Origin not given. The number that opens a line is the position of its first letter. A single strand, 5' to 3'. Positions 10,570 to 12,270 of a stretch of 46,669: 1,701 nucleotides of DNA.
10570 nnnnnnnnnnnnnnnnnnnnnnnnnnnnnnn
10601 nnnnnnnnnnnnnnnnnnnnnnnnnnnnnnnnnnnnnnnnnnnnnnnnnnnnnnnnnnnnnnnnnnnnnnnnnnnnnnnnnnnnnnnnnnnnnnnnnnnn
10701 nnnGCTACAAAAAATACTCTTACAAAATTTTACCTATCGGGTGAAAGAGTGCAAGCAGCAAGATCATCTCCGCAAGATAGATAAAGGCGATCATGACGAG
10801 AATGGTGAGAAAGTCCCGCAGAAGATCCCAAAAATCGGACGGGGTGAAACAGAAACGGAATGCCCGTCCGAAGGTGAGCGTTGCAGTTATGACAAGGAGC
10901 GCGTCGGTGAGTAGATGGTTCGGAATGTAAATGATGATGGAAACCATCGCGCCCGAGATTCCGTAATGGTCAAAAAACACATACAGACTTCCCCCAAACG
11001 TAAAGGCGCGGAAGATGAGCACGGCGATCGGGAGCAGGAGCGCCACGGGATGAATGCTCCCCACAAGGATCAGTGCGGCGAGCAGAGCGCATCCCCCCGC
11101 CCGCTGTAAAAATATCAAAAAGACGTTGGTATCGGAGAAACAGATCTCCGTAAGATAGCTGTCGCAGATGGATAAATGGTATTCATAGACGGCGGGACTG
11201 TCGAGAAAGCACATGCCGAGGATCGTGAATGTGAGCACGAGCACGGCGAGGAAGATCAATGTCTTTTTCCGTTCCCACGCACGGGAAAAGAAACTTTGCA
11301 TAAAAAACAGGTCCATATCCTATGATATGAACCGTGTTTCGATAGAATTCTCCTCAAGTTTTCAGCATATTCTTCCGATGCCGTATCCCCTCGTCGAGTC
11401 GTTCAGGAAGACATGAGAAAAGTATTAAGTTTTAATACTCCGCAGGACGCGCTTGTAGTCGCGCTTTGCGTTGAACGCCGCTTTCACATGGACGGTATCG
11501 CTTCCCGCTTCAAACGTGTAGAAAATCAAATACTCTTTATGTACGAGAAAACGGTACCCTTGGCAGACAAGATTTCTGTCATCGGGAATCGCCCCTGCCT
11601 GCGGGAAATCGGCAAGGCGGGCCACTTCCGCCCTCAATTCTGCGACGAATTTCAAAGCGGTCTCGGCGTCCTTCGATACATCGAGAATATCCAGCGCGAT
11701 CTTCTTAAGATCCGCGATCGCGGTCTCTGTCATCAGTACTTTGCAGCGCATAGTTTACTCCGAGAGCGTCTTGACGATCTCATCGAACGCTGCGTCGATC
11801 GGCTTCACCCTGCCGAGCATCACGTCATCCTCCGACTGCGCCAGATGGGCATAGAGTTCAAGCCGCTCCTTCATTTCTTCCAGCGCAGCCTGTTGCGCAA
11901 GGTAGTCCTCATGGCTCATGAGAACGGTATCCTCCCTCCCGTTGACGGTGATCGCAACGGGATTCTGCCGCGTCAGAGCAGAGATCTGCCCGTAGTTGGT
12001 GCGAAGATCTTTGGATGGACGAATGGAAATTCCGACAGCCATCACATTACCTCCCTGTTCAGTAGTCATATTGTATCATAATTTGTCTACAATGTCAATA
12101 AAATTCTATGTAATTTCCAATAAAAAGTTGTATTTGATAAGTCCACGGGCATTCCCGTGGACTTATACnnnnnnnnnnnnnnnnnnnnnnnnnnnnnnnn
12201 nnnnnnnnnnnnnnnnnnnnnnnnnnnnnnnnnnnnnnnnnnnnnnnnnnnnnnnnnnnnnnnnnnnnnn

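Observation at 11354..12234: ParE/Phd toxin-antitoxin cassette between spoIVB and spoIIM, bracketed by a 62/66-nt duplication of the spoIVB 3' end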

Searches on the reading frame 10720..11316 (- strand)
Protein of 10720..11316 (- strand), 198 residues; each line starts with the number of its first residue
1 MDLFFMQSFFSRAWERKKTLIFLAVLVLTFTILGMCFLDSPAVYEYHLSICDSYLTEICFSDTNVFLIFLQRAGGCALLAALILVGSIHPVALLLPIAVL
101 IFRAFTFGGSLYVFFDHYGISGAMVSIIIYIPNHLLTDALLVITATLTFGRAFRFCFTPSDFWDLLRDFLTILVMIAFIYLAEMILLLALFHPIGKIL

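Call 4: search_protein_families(library=pfam, proteins=[window:10720-11316:-], max_evalue=0.01)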
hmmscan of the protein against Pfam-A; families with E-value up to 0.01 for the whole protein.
window:10720-11316:- (198 aa): 0 families

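Call 6: search_protein_families(library=ncbifam, proteins=[window:10720-11316:-], max_evalue=0.01)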
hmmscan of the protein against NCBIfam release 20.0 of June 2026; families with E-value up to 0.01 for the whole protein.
window:10720-11316:- (198 aa): 0 families

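Call 60: search_protein_families(library=pfam, proteins=[window:10720-11316:-], max_evalue=10)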
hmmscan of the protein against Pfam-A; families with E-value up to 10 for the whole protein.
window:10720-11316:- (198 aa): 1 family
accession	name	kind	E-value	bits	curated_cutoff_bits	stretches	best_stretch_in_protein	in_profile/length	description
PF23688.1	YlcJ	-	0.52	10.9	27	1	1-23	10-32/49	YlcJ-like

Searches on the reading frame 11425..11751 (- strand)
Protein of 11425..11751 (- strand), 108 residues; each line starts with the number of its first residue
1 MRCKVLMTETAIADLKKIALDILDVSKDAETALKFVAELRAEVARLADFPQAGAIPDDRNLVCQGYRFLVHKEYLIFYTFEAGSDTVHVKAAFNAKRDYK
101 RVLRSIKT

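Call 4: search_protein_families(library=pfam, proteins=[window:11425-11751:-], max_evalue=0.01)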
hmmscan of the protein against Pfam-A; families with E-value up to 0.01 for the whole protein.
window:11425-11751:- (108 aa): 1 family
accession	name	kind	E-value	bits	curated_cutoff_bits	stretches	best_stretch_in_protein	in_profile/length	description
PF05016.21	ParE_toxin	-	8.1e-12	46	23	1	5-99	1-89/89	ParE toxin of type II toxin-antitoxin system, parDE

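Call 6: search_protein_families(library=ncbifam, proteins=[window:11425-11751:-], max_evalue=0.01)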
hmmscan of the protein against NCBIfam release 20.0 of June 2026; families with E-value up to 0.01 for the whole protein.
window:11425-11751:- (108 aa): 1 family
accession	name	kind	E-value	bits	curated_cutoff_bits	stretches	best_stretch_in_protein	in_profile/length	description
TIGR02385.1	RelE_StbE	subfamily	3.9e-05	24.1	27.9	1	4-89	1-78/88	type II toxin-antitoxin system mRNA interferase toxin, RelE/StbE family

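Call 19: find_related_loci(query=window:11425-11751:-, collection=genome_contigs, flank=4000)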
Query window:11425-11751:- (108 aa) in genome_contigs; peptide patterns used: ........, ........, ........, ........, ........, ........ (x = any residue, [..] = any of these).
266 stretches matched a pattern; 6 encode a relative of the query (tblastn E <= 1e-3); 6 distinct loci.
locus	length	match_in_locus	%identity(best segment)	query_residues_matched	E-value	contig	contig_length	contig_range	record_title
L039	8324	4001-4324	94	1-108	1e-66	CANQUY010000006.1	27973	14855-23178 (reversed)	MAG: uncultured Clostridia bacterium isolate Lapin-032__bin118 genome assembly, contig: Lapin-032__NODE_2711_length_2797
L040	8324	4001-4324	86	1-108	6e-62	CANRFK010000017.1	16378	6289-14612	MAG: uncultured Clostridia bacterium isolate Lapin-023__bin48 genome assembly, contig: Lapin-023__NODE_4655_length_16378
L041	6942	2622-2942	86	1-107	2e-61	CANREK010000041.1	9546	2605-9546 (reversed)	MAG: uncultured Clostridia bacterium isolate Lapin-024__bin102 genome assembly, contig: Lapin-024__NODE_8960_length_9546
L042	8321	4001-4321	82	1-107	6e-59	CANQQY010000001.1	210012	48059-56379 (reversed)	MAG: uncultured Clostridia bacterium isolate Lapin-008__bin62 genome assembly, contig: Lapin-008__NODE_26_length_210012_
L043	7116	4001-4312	83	1-104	1e-58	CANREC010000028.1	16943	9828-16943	MAG: uncultured Clostridia bacterium isolate Lapin-025__bin53 genome assembly, contig: Lapin-025__NODE_2625_length_16943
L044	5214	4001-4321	79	1-107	5e-56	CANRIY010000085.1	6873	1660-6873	MAG: uncultured Clostridia bacterium isolate Lapin-024__bin61 genome assembly, contig: Lapin-024__NODE_13407_length_6873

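Call 30: find_related_loci(query=window:11425-11751:-, collection=metagenome_contigs, flank=5000)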
Query window:11425-11751:- (108 aa) in metagenome_contigs; peptide patterns used: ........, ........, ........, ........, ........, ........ (x = any residue, [..] = any of these).
536 stretches matched a pattern, but none encodes a relative of the query by tblastn (E <= 1e-3).

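Call 69: search_solved_structures(query=window:11425-11751:-, max_evalue=0.01)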
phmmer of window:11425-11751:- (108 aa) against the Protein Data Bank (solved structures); distinct sequences matched with E-value up to 0.01: 0.

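Call 70: search_protein_families(library=padloc, proteins=[window:11425-11751:-], max_evalue=0.001)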
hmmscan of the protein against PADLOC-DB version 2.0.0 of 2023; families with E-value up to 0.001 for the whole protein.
window:11425-11751:- (108 aa): 0 families

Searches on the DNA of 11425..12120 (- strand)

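Call 28: search_dna_similar(query=window:11425-12120:-, collection=plasmids, mode=distant, max_rows=10)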
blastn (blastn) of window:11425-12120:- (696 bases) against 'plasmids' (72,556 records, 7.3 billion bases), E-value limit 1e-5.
No match.

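Call 29: search_dna_similar(query=window:11425-12120:-, collection=phages, mode=distant, max_rows=10)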
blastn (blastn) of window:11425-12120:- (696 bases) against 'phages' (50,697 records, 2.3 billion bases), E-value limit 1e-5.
No match.

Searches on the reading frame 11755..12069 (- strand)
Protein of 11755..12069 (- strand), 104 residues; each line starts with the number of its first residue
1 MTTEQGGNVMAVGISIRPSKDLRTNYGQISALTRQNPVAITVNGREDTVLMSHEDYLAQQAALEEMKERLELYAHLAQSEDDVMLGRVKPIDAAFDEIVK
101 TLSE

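Call 4: search_protein_families(library=pfam, proteins=[window:11755-12069:-], max_evalue=0.01)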
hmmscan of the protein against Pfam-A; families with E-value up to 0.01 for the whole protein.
window:11755-12069:- (104 aa): 1 family
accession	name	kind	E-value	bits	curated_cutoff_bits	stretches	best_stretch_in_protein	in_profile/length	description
PF02604.26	PhdYeFM_antitox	-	7.6e-08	32.5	29.8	1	16-83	3-71/74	Antitoxin Phd_YefM, type II toxin-antitoxin system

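Call 6: search_protein_families(library=ncbifam, proteins=[window:11755-12069:-], max_evalue=0.01)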
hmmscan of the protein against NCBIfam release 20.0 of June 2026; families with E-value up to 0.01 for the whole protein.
window:11755-12069:- (104 aa): 1 family
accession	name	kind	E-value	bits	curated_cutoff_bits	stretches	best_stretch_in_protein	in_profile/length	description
TIGR01552.1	phd_fam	subfamily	7.1e-06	25.3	20.8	1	33-70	20-49/53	type II toxin-antitoxin system prevent-host-death family antitoxin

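Call 70: search_protein_families(library=padloc, proteins=[window:11755-12042:-], max_evalue=0.001)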
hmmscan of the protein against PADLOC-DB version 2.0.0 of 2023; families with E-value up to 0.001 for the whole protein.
window:11755-12042:- (95 aa): 0 families
